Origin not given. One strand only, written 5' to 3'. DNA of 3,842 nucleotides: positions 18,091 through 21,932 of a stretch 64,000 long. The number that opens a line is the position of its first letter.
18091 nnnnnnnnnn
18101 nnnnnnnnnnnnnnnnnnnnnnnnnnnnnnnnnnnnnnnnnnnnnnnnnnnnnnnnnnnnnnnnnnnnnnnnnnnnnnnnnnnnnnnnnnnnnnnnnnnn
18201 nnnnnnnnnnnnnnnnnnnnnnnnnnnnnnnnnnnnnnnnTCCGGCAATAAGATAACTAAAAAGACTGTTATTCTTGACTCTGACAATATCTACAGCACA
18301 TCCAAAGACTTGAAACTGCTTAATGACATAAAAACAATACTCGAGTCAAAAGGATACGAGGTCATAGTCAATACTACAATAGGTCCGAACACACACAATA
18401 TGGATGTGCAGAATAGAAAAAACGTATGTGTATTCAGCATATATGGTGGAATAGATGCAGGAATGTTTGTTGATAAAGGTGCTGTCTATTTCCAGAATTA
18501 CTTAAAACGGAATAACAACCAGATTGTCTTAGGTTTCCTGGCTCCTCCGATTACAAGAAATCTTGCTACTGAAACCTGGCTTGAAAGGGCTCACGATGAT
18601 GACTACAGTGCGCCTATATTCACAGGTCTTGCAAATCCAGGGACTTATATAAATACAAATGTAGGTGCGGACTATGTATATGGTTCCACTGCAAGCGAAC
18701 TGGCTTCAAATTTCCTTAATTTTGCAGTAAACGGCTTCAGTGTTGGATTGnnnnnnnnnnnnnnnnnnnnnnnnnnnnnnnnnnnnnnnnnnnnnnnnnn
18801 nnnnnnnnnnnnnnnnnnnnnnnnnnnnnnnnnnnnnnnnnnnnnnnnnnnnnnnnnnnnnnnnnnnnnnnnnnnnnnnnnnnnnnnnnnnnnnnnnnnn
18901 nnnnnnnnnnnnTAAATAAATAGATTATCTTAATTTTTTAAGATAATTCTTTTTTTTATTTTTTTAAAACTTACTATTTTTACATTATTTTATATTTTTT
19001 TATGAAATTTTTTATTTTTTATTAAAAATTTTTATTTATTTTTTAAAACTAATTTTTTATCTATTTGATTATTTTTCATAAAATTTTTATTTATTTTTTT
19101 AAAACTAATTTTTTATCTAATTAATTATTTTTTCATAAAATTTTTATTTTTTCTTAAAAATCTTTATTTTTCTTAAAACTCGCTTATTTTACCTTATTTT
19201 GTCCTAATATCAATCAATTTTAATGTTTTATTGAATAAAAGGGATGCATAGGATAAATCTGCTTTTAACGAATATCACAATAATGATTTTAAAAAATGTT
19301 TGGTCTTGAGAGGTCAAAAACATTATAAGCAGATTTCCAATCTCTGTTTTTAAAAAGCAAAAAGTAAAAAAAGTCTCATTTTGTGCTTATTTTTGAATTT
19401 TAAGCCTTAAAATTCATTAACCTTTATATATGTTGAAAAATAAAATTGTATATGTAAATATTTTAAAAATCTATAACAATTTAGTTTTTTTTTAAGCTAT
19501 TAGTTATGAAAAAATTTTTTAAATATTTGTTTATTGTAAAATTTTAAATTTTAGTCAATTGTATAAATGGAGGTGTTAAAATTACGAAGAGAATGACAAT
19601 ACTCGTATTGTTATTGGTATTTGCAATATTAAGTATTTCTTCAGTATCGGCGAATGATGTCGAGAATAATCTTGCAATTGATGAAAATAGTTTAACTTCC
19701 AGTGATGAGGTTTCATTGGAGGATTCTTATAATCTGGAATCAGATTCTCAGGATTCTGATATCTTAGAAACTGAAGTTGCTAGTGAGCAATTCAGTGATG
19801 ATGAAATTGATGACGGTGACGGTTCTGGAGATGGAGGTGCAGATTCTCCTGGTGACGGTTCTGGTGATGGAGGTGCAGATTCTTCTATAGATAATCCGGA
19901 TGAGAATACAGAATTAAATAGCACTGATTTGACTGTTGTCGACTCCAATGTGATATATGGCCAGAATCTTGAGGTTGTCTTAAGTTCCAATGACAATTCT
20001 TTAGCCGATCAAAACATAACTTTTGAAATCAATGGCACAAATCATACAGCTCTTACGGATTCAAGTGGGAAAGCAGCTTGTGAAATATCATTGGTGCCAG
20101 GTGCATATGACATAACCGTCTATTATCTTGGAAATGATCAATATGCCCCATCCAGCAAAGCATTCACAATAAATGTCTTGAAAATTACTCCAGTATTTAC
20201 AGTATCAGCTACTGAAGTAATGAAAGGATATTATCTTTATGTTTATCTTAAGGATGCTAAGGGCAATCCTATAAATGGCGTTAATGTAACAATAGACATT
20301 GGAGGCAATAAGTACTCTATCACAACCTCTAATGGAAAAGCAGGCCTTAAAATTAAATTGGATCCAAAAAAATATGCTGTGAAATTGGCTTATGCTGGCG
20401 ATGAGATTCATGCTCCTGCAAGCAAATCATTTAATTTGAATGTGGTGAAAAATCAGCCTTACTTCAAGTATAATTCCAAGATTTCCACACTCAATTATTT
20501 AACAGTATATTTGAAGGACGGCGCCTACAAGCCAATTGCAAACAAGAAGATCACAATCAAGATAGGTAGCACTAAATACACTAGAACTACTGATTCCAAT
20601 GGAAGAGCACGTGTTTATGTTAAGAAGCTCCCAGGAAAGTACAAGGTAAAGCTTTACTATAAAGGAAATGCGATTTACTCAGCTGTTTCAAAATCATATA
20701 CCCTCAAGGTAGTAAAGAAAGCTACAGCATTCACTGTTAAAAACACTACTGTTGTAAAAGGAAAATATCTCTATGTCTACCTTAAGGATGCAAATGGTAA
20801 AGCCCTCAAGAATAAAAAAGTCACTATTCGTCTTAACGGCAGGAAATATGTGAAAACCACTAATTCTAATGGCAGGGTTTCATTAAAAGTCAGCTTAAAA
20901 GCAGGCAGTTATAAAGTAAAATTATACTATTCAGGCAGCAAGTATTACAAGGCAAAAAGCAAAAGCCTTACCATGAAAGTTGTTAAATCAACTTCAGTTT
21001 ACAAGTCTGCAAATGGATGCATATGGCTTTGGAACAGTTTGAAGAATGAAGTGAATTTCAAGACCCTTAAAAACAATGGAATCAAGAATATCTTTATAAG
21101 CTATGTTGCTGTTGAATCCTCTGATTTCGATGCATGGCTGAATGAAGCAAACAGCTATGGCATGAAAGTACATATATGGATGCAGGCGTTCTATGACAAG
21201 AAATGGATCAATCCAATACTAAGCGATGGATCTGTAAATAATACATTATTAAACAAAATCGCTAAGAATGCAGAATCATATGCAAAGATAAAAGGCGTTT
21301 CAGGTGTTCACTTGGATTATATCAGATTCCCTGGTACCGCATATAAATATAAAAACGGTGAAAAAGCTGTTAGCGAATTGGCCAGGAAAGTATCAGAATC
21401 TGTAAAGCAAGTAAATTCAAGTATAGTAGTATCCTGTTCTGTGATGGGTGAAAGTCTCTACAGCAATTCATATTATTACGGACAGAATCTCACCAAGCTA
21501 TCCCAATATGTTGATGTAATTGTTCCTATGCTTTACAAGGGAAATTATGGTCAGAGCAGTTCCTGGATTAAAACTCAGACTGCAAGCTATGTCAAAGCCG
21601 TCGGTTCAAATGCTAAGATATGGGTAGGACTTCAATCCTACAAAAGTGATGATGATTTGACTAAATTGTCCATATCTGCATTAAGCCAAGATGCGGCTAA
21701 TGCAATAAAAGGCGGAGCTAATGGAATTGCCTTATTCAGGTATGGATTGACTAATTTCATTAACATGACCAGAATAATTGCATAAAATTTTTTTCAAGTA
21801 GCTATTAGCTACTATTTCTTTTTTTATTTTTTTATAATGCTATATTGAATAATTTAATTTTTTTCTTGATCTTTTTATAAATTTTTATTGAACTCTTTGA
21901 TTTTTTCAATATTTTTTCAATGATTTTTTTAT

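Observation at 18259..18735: Unnamed 159-aa 'RAHDD' domain: candidate new pseudomurein-acting enzyme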

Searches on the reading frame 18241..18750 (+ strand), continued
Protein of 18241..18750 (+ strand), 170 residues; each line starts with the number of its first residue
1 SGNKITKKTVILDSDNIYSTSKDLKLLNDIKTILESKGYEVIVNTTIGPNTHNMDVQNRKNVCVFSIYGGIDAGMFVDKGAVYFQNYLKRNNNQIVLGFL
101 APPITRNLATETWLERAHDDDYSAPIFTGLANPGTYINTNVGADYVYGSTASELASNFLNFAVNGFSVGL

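Call 98: find_encoding_contigs(protein=P0136, flank=6000, max_places=2)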
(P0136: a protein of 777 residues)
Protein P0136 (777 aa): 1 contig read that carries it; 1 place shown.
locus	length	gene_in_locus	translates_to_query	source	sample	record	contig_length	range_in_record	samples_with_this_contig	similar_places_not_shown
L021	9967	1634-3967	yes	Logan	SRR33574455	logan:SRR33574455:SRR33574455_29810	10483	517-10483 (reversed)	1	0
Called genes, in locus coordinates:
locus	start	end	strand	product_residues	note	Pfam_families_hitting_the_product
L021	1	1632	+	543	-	?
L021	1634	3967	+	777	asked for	PF01471:PG_binding_1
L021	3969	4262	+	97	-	-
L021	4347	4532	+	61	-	-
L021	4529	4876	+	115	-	-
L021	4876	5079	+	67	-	-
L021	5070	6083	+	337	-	PF08823:PG_binding_2 (faint), PF01471:PG_binding_1, PF09374:PG_binding_3 (faint), PF01471:PG_binding_1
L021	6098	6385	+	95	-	-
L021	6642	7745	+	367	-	PF16795:Phage_integr_3 (faint), PF00589:Phage_integrase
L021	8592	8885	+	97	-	-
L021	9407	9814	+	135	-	-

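Call 105: search_protein_families(library=phrogs, proteins=[L014:41-1642:+, L014:1669-2355:+, L014:2362-3870:+, L014:3888-4820:+, L014:5095-6795:+, L014:6797-7597:+, L014:7645-7968:+, L020:664-1530:+, L020:3754-4722:+, L020:4968-6281:+], max_evalue=0.001)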
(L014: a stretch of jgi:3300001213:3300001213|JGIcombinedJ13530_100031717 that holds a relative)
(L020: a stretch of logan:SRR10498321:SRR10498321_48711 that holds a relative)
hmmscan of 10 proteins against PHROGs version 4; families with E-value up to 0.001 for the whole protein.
L014:41-1642:+ (533 aa): 0 families

L014:1669-2355:+ (228 aa): 0 families

L014:2362-3870:+ (502 aa): 0 families

L014:3888-4820:+ (310 aa): 0 families

L014:5095-6795:+ (566 aa): 0 families

L014:6797-7597:+ (266 aa): 0 families

L014:7645-7968:+ (107 aa): 0 families

L020:664-1530:+ (288 aa): 2 families
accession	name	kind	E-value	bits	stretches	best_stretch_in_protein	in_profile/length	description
phrog_1493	-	lysis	3.9e-07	30.6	1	157-273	187-310/394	endolysin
phrog_2649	-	lysis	0.00011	23.2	1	163-275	149-242/261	endolysin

L020:3754-4722:+ (322 aa): 0 families

L020:4968-6281:+ (437 aa): 3 families
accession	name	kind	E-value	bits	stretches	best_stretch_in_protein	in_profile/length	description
phrog_975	-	tail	3.3e-16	60.1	1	18-117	124-222/238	baseplate protein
phrog_120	-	tail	4.7e-07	30.9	1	16-118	70-171/303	baseplate wedge subunit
phrog_2669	-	tail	8.1e-06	27.1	1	21-82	18-78/138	baseplate protein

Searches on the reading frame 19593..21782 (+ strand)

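Call 6: search_protein_families(library=pfam, proteins=[window:19593-21782:+], max_evalue=1)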
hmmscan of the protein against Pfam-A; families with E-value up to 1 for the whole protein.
window:19593-21782:+ (730 aa): 10 families
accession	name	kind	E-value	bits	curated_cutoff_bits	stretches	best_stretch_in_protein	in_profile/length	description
PF16640.11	Big_3_5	-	4.7e-29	101.2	35.5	4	113-195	1-87/88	Bacterial Ig-like domain (group 3)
PF02369.22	Big_1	-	1.2e-21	77.1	34.9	4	395-447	23-81/93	Bacterial Ig-like domain (group 1)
PF13620.12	CarboxypepD_reg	-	8.5e-17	61.7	32.3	4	397-453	6-63/82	Carboxypeptidase regulatory-like domain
PF17789.7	MG4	-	1.8e-14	54.2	24.7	3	394-444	19-71/95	Macroglobulin domain MG4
PF13200.12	DUF4015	-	3.9e-12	46.4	27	1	534-664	110-242/313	Putative glycosyl hydrolase domain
PF05688.17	BIg21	-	0.00031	21.7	27.4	0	320-345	53-78/109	Bacterial Immunoglobulin-like 21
PF14186.12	Aida_C2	-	0.0039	17.2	25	1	378-436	19-76/146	Axin interactor dorsalisation-associated protein, C-terminal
PF24025.1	Ig_DR_A0283-like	-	0.0059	17.3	27.1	1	211-265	5-62/102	DR_A0283-like, Ig-like domain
PF00630.25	Filamin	-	0.035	15.4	26.9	0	208-361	18-87/93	Filamin/ABP280 repeat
PF20646.2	Hpf1_C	-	0.085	13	25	0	420-430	19-29/35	Hpf1 C-terminal YTTT repeat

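Call 7: search_protein_families(library=ncbifam, proteins=[window:19593-21782:+], max_evalue=1)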
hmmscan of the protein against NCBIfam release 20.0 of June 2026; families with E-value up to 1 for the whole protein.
window:19593-21782:+ (730 aa): 2 families
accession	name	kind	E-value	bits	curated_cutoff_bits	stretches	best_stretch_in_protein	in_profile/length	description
NF033510.3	Ca_tandemer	repeat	0.00094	19.5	50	1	401-442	36-84/96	Ca2+-stabilized repeat-containing adhesin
NF058648.1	ECF_sub_HI1622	equivalog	0.14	12.1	100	0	373-444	7-80/180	NikL family nickel/cobalt ECF transporter subunit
